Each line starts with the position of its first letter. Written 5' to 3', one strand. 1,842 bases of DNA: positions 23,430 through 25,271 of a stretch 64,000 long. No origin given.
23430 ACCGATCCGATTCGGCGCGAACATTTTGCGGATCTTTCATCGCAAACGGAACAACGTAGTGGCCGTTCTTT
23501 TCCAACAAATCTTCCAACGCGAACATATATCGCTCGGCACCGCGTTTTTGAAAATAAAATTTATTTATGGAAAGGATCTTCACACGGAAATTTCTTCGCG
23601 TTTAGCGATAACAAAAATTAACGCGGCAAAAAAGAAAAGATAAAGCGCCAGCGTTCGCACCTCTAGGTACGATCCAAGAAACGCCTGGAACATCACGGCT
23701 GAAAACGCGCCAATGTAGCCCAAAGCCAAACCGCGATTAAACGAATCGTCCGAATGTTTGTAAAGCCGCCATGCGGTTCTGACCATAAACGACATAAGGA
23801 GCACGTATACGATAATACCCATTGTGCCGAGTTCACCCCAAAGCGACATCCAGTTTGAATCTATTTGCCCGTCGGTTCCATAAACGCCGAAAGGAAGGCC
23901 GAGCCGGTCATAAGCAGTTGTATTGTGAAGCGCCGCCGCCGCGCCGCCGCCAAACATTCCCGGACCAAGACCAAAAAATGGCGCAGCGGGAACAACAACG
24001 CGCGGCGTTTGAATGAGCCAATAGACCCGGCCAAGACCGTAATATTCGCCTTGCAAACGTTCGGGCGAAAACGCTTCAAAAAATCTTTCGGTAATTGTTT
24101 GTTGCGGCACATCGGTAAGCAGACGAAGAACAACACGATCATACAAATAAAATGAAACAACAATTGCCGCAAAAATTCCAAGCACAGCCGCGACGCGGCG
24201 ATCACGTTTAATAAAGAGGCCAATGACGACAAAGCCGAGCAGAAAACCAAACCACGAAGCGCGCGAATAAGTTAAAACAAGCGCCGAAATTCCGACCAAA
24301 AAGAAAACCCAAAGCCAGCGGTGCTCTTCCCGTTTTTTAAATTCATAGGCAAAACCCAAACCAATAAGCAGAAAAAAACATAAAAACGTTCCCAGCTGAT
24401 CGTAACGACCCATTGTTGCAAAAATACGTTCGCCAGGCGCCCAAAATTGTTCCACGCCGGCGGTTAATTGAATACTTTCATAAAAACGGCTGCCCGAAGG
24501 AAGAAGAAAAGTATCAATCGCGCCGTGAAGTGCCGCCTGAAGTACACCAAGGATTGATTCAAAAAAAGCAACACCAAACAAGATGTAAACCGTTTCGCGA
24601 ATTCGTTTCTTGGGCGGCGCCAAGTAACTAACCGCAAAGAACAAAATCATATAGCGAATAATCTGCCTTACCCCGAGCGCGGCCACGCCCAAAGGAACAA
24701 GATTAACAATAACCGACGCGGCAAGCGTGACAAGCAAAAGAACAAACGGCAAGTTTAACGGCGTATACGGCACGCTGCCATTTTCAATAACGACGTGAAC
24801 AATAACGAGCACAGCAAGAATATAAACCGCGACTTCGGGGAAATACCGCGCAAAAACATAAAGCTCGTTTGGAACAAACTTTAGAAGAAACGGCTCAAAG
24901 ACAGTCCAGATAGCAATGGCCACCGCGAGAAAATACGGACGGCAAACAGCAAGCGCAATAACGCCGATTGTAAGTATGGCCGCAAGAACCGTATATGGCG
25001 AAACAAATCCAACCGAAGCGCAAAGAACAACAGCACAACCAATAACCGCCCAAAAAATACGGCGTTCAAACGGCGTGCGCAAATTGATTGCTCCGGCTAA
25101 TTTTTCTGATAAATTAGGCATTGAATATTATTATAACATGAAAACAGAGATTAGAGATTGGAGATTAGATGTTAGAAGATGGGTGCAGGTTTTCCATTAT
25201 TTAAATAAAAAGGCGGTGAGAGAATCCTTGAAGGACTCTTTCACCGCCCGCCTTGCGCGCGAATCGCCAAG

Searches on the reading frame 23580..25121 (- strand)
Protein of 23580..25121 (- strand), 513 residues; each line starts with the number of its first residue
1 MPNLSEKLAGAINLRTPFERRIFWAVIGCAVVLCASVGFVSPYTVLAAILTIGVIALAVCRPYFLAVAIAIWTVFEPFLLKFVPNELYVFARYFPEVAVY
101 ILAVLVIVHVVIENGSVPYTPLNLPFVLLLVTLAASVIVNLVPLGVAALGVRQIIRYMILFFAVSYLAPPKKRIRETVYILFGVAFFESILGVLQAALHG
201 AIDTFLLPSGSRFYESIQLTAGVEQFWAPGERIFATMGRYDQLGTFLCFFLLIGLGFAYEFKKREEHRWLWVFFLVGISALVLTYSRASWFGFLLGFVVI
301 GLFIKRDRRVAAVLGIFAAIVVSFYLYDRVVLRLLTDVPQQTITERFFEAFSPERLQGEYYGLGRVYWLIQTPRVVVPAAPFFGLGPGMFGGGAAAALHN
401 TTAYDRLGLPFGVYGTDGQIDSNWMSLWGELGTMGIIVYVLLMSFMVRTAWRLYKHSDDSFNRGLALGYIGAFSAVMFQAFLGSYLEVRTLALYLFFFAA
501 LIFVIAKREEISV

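Call 69: search_protein_families(library=pfam, proteins=[window:23580-25121:-], max_evalue=0.00001)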
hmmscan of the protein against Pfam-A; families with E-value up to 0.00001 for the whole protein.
window:23580-25121:- (513 aa): 1 family
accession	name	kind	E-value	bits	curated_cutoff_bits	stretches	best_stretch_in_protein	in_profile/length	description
PF04932.20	Wzy_C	-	2.7e-08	34.2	31.7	1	273-440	2-149/149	O-Antigen ligase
